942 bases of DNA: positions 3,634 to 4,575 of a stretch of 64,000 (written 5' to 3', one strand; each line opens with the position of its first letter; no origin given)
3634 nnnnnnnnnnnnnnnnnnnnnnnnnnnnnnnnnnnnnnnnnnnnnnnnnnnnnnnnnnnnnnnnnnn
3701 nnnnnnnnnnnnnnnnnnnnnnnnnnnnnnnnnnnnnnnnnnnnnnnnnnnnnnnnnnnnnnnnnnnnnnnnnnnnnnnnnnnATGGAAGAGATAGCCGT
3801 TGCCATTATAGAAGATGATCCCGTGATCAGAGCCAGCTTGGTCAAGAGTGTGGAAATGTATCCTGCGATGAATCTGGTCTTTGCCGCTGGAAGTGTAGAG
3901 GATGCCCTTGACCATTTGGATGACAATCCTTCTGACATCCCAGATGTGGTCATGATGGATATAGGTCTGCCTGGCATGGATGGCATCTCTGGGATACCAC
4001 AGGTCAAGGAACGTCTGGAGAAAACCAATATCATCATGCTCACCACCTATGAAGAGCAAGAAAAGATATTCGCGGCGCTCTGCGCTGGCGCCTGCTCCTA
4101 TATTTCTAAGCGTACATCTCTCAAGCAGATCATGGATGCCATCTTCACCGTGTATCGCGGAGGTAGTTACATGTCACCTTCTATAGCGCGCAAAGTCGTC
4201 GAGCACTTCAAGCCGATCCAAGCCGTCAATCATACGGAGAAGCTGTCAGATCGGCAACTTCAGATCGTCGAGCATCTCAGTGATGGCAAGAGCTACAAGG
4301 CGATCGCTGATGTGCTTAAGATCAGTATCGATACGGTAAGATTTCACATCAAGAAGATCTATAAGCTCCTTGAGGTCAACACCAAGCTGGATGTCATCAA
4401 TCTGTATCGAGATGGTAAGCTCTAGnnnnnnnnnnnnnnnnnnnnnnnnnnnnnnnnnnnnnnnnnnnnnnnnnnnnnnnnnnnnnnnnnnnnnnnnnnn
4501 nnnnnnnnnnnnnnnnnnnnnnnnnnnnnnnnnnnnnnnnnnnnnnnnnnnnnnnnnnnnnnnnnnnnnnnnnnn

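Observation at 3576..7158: Recurrent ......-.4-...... palindrome positioned about 40-60 bp upstream of LuxR-family regulator genes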

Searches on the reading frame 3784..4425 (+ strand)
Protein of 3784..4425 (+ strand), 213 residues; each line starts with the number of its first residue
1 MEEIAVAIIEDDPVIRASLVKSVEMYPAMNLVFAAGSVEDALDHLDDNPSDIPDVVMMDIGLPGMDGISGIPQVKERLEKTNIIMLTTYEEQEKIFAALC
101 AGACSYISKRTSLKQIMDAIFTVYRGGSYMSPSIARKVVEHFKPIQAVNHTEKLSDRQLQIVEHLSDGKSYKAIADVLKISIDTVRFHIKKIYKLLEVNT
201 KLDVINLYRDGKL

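Call 9: search_protein_families(library=pfam, proteins=[window:3784-4425:+])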
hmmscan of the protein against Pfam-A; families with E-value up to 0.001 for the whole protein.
window:3784-4425:+ (213 aa): 6 families
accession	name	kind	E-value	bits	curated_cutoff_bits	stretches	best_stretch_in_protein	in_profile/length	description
PF00072.30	Response_reg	-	5.2e-21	75.3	30.2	1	6-120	1-110/111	Response regulator receiver domain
PF00196.25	GerE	-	9.3e-12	44.8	23.5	1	153-205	2-54/57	Bacterial regulatory proteins, luxR family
PF13384.12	HTH_23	-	2.1e-05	24.6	24.6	1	156-193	5-41/50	Homeodomain-like domain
PF08281.18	Sigma70_r4_2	-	6.1e-05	23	25.7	1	152-195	9-53/54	Sigma-70, region 4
PF13518.12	HTH_28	-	7.7e-05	23.1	25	1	158-191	2-35/52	Helix-turn-helix domain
PF12840.13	HTH_20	-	0.00062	20.1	27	0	159-191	7-41/51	Helix-turn-helix domain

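Call 12: find_encoding_contigs(protein=window:3784-4425:+, flank=10000, max_places=10)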
Protein window:3784-4425:+ (213 aa): 3 contigs read that carry it; 1 place shown.
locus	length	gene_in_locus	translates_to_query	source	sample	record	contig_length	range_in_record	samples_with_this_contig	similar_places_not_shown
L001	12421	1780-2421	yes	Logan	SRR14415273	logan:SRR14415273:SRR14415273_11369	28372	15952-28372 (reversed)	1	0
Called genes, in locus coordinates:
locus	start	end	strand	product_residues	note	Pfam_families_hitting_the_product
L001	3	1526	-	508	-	?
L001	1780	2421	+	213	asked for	PF00072:Response_reg, PF00196:GerE, PF13384:HTH_23 (faint)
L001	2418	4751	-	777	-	PF07719:TPR_2 (faint), PF13176:TPR_7 (faint), PF13181:TPR_8 (faint), PF13424:TPR_12, PF00515:TPR_1 (weak), PF13424:TPR_12, PF07730:HisKA_3, PF02518:HATPase_c, +2 more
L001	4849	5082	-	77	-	PF00196:GerE, PF04545:Sigma70_r4, PF08281:Sigma70_r4_2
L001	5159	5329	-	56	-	-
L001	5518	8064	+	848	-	PF02128:Peptidase_M36, PF02225:PA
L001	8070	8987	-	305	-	PF07676:PD40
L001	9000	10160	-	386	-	PF01053:Cys_Met_Meta_PP, PF06838:Met_gamma_lyase (weak)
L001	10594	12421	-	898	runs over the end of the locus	PF02927:CelD_N, PF00759:Glyco_hydro_9, PF18962:Por_Secre_tail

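Call 16: find_homologous_proteins(query=window:3784-4425:+, max_evalue=1e-10)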
Query window:3784-4425:+ (213 aa): 2245 proteins with E <= 1e-10 among 2383 candidates; the best 120 are listed.
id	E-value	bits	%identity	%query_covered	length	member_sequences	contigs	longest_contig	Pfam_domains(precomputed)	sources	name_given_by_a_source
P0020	1.5e-132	457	100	100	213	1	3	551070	PF13384.13,PF00196.26,PF00072.31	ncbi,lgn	-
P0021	1.3e-112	392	86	100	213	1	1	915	PF13518.13,PF00196.26,PF00072.31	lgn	-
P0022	1.2e-87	311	57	100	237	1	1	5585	PF00196.26,PF00072.31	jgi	-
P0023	9.6e-86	304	68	100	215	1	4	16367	PF00196.26,PF08281.19,PF00072.31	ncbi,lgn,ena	-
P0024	1.9e-85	303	66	100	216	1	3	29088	PF00196.26,PF00072.31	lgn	-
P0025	3.9e-85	302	67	100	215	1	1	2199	PF00196.26,PF08281.19,PF00072.31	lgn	-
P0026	3.4e-84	299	67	100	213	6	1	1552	PF00196.26,PF00072.31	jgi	-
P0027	1.1e-83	298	68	100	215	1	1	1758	PF00196.26,PF00072.31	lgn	-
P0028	7.2e-83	295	66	100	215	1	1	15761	PF00196.26,PF08281.19,PF00072.31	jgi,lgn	-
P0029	2.3e-82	293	66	100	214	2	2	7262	PF00196.26,PF00072.31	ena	-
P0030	4.5e-82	292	64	100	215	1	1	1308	PF00196.26,PF00072.31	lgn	-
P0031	4.5e-82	292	65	100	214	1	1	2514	PF00196.26,PF00072.31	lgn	-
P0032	5.5e-82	292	64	100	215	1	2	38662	PF00196.26,PF08281.19,PF00072.31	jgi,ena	-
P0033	4.2e-81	289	64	100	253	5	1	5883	PF00196.26,PF00072.31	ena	-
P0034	1.5e-80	287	63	100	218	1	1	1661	PF00196.26,PF08281.19,PF00072.31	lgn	-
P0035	1.8e-80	287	63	100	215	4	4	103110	PF00196.26,PF00072.31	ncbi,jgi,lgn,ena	jgi:DNA-binding NarL/FixJ family response regulator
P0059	1.1e-71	259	60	98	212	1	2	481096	PF00196.26,PF00072.31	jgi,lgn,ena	-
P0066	6.0e-71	256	64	98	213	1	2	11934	PF00196.26,PF08281.19,PF00072.31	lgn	-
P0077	6.3e-68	246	57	100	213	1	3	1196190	PF26355.1,PF00196.26,PF00072.31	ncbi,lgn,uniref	ncbi:response regulator [Winogradskyella pulchriflava]|uniref:Response regulator n=1 Tax=Winogradsky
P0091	2.1e-66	241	56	99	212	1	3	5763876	PF26355.1,PF00196.26,PF08281.19,PF00072.31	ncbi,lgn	ncbi:MAG: response regulator transcription factor [Saprospiraceae bacterium]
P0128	2.2e-64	235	52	100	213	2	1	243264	PF00196.26,PF00072.31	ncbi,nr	ncbi:MAG: response regulator transcription factor [Lewinellaceae bacterium]|nr:response regulator tr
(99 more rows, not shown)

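Call 21: find_encoding_contigs(protein=P0021, flank=10000, max_places=4)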
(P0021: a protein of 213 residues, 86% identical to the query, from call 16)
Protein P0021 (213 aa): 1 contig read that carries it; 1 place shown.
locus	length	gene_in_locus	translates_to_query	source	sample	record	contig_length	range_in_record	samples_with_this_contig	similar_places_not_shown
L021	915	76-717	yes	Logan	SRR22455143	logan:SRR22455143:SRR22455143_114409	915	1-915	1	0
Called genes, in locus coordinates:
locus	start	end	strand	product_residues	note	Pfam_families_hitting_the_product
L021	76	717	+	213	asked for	PF00072:Response_reg, PF00196:GerE, PF13518:HTH_28 (faint)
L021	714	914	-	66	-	?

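Call 22: find_encoding_contigs(protein=P0023, flank=10000, max_places=4)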
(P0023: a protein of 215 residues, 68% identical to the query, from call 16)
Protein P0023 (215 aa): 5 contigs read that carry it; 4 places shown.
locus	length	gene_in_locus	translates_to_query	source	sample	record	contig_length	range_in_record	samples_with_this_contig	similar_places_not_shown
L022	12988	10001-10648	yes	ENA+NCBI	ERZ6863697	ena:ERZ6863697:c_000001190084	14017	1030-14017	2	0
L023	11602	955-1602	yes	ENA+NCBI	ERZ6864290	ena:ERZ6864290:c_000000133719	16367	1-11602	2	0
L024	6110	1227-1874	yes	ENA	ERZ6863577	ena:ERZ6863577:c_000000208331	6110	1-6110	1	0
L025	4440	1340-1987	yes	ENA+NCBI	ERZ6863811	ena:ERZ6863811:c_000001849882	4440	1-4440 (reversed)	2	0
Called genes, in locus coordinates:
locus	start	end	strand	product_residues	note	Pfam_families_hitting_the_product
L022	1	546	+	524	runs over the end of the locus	?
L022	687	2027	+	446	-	PF13173:AAA_14, PF13635:DUF4143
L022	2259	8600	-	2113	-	PF02494:HYR, PF00059:Lectin_C, PF20009:GEVED, PF18962:Por_Secre_tail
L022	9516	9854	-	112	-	-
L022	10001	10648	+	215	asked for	PF00072:Response_reg, PF00196:GerE, PF08281:Sigma70_r4_2 (faint)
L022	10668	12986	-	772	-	?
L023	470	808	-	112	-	-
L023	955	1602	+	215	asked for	PF00072:Response_reg, PF00196:GerE, PF08281:Sigma70_r4_2 (faint)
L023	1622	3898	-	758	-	PF00515:TPR_1 (faint), PF07719:TPR_2 (faint), PF13181:TPR_8 (faint), PF13374:TPR_10 (faint), PF13431:TPR_17 (faint), PF17874:TPR_MalT (faint), PF13424:TPR_12, PF07730:HisKA_3, +2 more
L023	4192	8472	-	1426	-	PF13229:Beta_helix (faint)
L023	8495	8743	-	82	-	PF00196:GerE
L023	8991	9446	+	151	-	PF08818:DUF1801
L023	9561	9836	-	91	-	-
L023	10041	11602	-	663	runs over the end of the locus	PF05569:Peptidase_M56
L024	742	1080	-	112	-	-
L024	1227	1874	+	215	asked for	PF00072:Response_reg, PF00196:GerE, PF08281:Sigma70_r4_2 (faint)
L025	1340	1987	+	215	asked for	PF00072:Response_reg, PF00196:GerE, PF08281:Sigma70_r4_2 (faint)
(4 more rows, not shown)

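Call 23: find_encoding_contigs(protein=P0024, flank=10000, max_places=4)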
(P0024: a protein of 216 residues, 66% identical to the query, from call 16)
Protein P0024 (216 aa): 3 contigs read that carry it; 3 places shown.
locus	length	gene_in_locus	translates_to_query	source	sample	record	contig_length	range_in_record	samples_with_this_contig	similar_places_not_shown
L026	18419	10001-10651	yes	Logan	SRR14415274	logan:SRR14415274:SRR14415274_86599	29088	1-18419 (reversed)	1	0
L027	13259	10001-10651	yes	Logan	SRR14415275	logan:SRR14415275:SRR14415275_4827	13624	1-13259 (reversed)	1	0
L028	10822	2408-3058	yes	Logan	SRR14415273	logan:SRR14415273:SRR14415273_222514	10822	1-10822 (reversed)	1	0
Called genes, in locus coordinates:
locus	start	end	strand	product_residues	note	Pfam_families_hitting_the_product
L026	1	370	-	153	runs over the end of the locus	-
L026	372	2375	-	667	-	PF19830:DUF6311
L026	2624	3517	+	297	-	-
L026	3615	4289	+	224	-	PF16316:DUF4956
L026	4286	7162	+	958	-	-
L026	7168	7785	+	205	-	PF09359:VTC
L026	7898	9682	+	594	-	PF02771:Acyl-CoA_dh_N, PF02770:Acyl-CoA_dh_M, PF00441:Acyl-CoA_dh_1, PF08028:Acyl-CoA_dh_2 (weak), PF21263:Acyl-CoA-dh_C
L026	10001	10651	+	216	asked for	PF00072:Response_reg, PF00196:GerE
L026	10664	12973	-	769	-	PF07719:TPR_2 (faint), PF13181:TPR_8 (faint), PF13374:TPR_10 (faint), PF13424:TPR_12, PF17874:TPR_MalT, PF13424:TPR_12, PF07730:HisKA_3, PF02518:HATPase_c (weak), +2 more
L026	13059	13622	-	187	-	PF13795:HupE_UreJ_2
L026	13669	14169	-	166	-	PF18894:PhageMetallopep (weak)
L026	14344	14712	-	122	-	-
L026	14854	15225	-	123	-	-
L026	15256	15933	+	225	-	PF00440:TetR_N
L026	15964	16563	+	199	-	PF02627:CMD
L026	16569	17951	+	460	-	PF01565:FAD_binding_4, PF02913:FAD-oxidase_C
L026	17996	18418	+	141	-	?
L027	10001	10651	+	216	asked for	PF00072:Response_reg, PF00196:GerE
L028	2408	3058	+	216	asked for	PF00072:Response_reg, PF00196:GerE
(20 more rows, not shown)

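Call 30: find_encoding_contigs(protein=P0035, flank=10000, max_places=3)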
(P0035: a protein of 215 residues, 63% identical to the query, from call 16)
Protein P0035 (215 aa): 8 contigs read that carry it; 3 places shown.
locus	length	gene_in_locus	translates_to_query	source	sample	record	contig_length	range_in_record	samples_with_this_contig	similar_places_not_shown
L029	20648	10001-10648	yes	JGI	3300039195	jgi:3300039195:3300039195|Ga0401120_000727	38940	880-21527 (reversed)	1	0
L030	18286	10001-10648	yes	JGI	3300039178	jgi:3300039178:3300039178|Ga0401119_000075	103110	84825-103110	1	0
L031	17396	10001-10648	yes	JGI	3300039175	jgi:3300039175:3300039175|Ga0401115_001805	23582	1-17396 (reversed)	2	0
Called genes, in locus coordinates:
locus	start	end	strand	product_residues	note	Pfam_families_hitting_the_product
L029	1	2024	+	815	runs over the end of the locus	PF17764:PriA_3primeBD, PF04851:ResIII, PF00270:DEAD, PF18319:Zn_ribbon_PriA, PF00271:Helicase_C, PF18074:PriA_C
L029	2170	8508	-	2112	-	PF23237:HYR_4C (faint), PF02494:HYR, PF19077:Big_13 (faint), PF02494:HYR, PF00059:Lectin_C, PF02494:HYR (weak), PF20009:GEVED, PF18962:Por_Secre_tail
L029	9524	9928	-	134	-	-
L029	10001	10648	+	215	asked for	PF00072:Response_reg, PF00196:GerE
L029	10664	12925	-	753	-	PF09976:TPR_21 (faint), PF13374:TPR_10 (faint), PF13414:TPR_11 (faint), PF17874:TPR_MalT (faint), PF00515:TPR_1 (weak), PF13181:TPR_8 (weak), PF13424:TPR_12, PF07730:HisKA_3, +2 more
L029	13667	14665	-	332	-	PF01400:Astacin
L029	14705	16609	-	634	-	PF26696:PTL_trimer, PF01483:P_proprotein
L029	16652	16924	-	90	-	PF00196:GerE, PF04545:Sigma70_r4 (faint)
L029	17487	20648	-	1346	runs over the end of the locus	?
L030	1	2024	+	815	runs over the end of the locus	PF17764:PriA_3primeBD, PF04851:ResIII, PF00270:DEAD, PF18319:Zn_ribbon_PriA, PF00271:Helicase_C, PF18074:PriA_C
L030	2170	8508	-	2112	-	PF23237:HYR_4C (faint), PF02494:HYR, PF19077:Big_13 (faint), PF02494:HYR, PF00059:Lectin_C, PF02494:HYR (weak), PF20009:GEVED, PF18962:Por_Secre_tail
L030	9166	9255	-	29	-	-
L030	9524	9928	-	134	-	-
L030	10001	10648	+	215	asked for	PF00072:Response_reg, PF00196:GerE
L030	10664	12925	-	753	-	PF09976:TPR_21 (faint), PF13374:TPR_10 (faint), PF13414:TPR_11 (faint), PF17874:TPR_MalT (faint), PF00515:TPR_1 (weak), PF13181:TPR_8 (weak), PF13424:TPR_12, PF07730:HisKA_3, +2 more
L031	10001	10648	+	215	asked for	PF00072:Response_reg, PF00196:GerE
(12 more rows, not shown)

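Call 31: find_encoding_contigs(protein=P0032, flank=10000, max_places=3)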
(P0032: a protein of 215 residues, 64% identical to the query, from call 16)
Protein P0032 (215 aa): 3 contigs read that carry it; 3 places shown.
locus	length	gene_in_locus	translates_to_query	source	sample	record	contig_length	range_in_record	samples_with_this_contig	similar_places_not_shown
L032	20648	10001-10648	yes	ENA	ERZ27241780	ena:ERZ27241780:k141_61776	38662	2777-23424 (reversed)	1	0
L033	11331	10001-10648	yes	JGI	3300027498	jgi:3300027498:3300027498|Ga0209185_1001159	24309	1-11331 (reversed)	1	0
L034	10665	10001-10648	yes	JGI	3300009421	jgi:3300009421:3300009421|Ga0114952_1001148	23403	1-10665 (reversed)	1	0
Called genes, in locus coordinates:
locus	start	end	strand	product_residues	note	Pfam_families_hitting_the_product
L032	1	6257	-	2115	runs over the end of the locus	PF02494:HYR, PF23237:HYR_4C (faint), PF16403:Bact_surface_Ig-like (faint), PF02494:HYR, PF02494:HYR, PF00059:Lectin_C, PF20009:GEVED, PF18962:Por_Secre_tail, +1 more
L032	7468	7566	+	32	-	-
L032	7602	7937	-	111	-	-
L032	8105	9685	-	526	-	-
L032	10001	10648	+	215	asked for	PF00072:Response_reg, PF00196:GerE, PF08281:Sigma70_r4_2 (weak)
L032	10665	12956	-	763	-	PF13176:TPR_7 (faint), PF13428:TPR_14 (faint), PF07719:TPR_2 (faint), PF17874:TPR_MalT (faint), PF00515:TPR_1, PF13181:TPR_8 (weak), PF13424:TPR_12, PF07730:HisKA_3, +4 more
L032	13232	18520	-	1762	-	PF13229:Beta_helix (weak)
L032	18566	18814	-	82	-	PF08281:Sigma70_r4_2 (weak), PF00196:GerE, PF04545:Sigma70_r4 (weak)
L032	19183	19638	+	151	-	PF08818:DUF1801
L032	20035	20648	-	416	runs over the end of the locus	PF04389:Peptidase_M28, PF13180:PDZ_2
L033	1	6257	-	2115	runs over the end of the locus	PF02494:HYR, PF23237:HYR_4C (faint), PF16403:Bact_surface_Ig-like (faint), PF02494:HYR, PF02494:HYR, PF00059:Lectin_C, PF20009:GEVED, PF18962:Por_Secre_tail, +1 more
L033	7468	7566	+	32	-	-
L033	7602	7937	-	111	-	-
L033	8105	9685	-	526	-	-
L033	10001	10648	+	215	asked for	PF00072:Response_reg, PF00196:GerE, PF08281:Sigma70_r4_2 (weak)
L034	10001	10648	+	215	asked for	PF00072:Response_reg, PF00196:GerE, PF08281:Sigma70_r4_2 (weak)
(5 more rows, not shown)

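Call 32: find_encoding_contigs(protein=P0077, flank=10000, max_places=2)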
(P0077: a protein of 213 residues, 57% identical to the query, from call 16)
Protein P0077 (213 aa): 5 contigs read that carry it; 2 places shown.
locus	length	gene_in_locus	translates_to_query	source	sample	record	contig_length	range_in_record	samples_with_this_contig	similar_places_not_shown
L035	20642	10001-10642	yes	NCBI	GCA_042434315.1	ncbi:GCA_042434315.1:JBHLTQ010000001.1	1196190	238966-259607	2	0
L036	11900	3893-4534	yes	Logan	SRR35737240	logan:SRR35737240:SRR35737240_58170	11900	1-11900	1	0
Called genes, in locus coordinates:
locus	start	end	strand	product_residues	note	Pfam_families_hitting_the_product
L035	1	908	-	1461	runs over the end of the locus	PF00929:RNase_T, PF02811:PHP, PF07733:DNA_pol3_alpha, PF17657:DNA_pol3_finger, PF14579:HHH_6, PF01336:tRNA_anti-codon (weak)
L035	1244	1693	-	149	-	PF09537:DUF2383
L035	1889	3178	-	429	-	PF19765:DUF6252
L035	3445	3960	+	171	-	PF00886:Ribosomal_S16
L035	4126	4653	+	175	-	PF01782:RimM, PF24986:PRC_RimM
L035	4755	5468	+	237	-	PF05971:Methyltransf_10 (faint), PF06325:PrmA (weak), PF03602:Cons_hypoth95 (weak), PF05175:MTS, PF13649:Methyltransf_25 (weak)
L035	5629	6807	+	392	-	PF02771:Acyl-CoA_dh_N, PF02770:Acyl-CoA_dh_M, PF00441:Acyl-CoA_dh_1, PF08028:Acyl-CoA_dh_2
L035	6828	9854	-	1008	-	PF07494:Reg_prop (faint), PF07730:HisKA_3, PF02518:HATPase_c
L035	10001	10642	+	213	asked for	PF00072:Response_reg, PF26355:HTH_VMAP-M9 (weak), PF00196:GerE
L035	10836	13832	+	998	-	PF05658:YadA_head (faint), PF13884:Peptidase_S74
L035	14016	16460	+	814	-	PF05658:YadA_head (weak), PF13884:Peptidase_S74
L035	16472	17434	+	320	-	-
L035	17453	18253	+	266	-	PF18962:Por_Secre_tail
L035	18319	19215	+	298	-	-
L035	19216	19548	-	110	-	-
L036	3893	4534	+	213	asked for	PF00072:Response_reg, PF26355:HTH_VMAP-M9 (weak), PF00196:GerE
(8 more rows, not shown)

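Call 38: find_encoding_contigs(protein=P0091, flank=10000, max_places=2)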
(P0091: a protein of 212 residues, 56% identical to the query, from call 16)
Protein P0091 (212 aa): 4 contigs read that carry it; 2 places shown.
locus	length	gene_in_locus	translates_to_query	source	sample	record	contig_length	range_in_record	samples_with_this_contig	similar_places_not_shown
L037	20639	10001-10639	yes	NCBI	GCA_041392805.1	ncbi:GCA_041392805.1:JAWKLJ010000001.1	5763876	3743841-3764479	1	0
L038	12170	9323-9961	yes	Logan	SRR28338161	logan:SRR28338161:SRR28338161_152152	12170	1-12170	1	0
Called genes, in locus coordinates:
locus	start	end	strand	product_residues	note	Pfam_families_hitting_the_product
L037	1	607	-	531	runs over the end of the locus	PF04984:Phage_sheath_1 (weak), PF17482:Phage_sheath_1C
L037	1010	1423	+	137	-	PF13620:CarboxypepD_reg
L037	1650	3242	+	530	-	PF04389:Peptidase_M28, PF01546:Peptidase_M20 (weak)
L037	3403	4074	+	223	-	-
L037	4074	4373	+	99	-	PF13601:HTH_34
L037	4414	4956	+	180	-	-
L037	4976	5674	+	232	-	PF07099:DUF1361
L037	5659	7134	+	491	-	PF13687:DUF4153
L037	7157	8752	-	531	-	PF18962:Por_Secre_tail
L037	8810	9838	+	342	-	PF12895:ANAPC3 (faint), PF14561:TPR_20 (faint), PF13371:TPR_9 (faint), PF13428:TPR_14 (faint), PF13431:TPR_17 (faint), PF13432:TPR_16 (faint), PF23914:TPR_CcmH_CycH (weak), PF13414:TPR_11, +10 more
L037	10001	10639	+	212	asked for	PF00072:Response_reg, PF26355:HTH_VMAP-M9 (weak), PF00196:GerE, PF08281:Sigma70_r4_2 (weak)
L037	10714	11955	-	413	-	PF00155:Aminotran_1_2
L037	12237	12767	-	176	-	PF00581:Rhodanese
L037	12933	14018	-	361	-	PF22700:MVD-like_N, PF18376:MDD_C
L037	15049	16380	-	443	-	PF14821:Thr_synth_N, PF00291:PALP, PF24857:THR4_C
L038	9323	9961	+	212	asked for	PF00072:Response_reg, PF26355:HTH_VMAP-M9 (weak), PF00196:GerE, PF08281:Sigma70_r4_2 (weak)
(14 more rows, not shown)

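Call 39: find_encoding_contigs(protein=P0059, flank=10000, max_places=2)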
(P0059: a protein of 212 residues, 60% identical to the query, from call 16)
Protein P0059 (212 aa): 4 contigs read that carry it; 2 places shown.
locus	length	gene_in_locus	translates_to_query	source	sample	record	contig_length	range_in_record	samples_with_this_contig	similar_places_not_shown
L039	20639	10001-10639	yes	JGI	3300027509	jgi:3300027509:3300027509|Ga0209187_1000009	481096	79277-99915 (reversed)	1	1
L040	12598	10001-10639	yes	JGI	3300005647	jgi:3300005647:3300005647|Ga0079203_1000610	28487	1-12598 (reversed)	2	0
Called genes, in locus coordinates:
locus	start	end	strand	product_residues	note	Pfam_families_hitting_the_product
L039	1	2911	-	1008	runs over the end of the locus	PF02415:Chlam_PMP (faint), PF01483:P_proprotein (faint)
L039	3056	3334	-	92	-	PF00196:GerE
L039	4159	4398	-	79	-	-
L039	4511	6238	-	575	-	PF00561:Abhydrolase_1, PF12697:Abhydrolase_6, PF12146:Hydrolase_4, PF00211:Guanylate_cyc, PF12833:HTH_18, PF00165:HTH_AraC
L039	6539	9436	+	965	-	PF07494:Reg_prop (faint), PF07495:Y_Y_Y, PF07730:HisKA_3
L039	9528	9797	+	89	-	-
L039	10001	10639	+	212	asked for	PF00072:Response_reg, PF00196:GerE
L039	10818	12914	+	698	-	PF00144:Beta-lactamase, PF11954:DUF3471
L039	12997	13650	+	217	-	PF01625:PMSR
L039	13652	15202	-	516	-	PF04244:DPRP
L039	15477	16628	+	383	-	-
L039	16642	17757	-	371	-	PF04116:FA_hydroxylase, PF09360:zf-CDGSH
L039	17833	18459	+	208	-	PF00440:TetR_N, PF13972:TetR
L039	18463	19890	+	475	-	PF00171:Aldedh, PF05893:LuxC (faint)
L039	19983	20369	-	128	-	PF00166:Cpn10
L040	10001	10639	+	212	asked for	PF00072:Response_reg, PF00196:GerE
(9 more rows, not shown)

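Call 40: find_encoding_contigs(protein=P0128, flank=10000, max_places=2)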
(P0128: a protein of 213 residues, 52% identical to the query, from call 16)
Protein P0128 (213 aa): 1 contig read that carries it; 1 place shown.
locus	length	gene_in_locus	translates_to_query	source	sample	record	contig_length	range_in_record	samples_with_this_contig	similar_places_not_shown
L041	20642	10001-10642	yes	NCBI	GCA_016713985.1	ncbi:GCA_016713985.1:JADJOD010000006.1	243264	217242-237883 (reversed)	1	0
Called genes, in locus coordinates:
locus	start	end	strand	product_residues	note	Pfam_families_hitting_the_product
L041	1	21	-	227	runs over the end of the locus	PF00072:Response_reg, PF00196:GerE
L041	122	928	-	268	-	PF07730:HisKA_3, PF02518:HATPase_c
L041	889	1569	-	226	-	-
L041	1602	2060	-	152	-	-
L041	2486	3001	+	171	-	-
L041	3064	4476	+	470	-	PF03372:Exo_endo_phos, PF22669:Exo_endo_phos2 (faint)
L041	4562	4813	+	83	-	-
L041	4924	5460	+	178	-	PF00487:FA_desaturase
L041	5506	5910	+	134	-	-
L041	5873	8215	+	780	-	-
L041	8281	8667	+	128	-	-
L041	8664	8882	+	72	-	-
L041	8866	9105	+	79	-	-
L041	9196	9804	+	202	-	-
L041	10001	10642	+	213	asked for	PF00072:Response_reg, PF00196:GerE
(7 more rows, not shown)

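Call 54: search_solved_structures(query=window:3784-4425:+, max_evalue=1e-10)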
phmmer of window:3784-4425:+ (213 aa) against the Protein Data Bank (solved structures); distinct sequences matched with E-value up to 1e-10: 14.
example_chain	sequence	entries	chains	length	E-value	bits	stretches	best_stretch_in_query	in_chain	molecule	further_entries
5hev_A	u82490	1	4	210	4e-23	85.3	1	6-202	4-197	Response regulator protein VraR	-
7ve6_A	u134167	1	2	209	1.2e-22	83.7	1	6-203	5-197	Response regulator protein VraR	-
4gvp_A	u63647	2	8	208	1.3e-22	83.6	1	6-203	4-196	Response regulator protein vraR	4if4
4yn8_A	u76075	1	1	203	1.7e-19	73.5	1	4-209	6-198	Response regulator ChrA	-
1a04_A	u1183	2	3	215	4.5e-17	65.6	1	4-203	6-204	NITRATE/NITRITE RESPONSE REGULATOR PROTEIN NARL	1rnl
4ldz_A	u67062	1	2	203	1.7e-16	63.7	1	4-207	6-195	Transcriptional regulatory protein DesR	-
9xzo_A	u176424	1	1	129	3.5e-15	59.4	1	6-115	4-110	De novo protein M1X0B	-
3c3w_A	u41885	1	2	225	6.9e-15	58.4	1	5-196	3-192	TWO COMPONENT TRANSCRIPTIONAL REGULATORY PROTEIN DEVR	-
4zmr_A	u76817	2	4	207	3.7e-14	56.1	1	5-210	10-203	Response regulator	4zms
4hye_A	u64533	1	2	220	4.4e-14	55.8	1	5-210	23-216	Response regulator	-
3eul_A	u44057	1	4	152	1.3e-12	51.1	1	2-135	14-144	POSSIBLE NITRATE/NITRITE RESPONSE TRANSCRIPTIONAL REGULATORY PROTEIN NARL (DNA-binding res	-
3cz5_A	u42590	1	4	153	3.8e-12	49.5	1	6-141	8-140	Two-component response regulator, LuxR family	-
5f64_A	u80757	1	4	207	2.7e-11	46.7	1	52-207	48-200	Positive transcription regulator EvgA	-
8zwn_A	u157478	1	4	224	3.5e-11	46.4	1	52-207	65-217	DNA-binding transcriptional activator EvgA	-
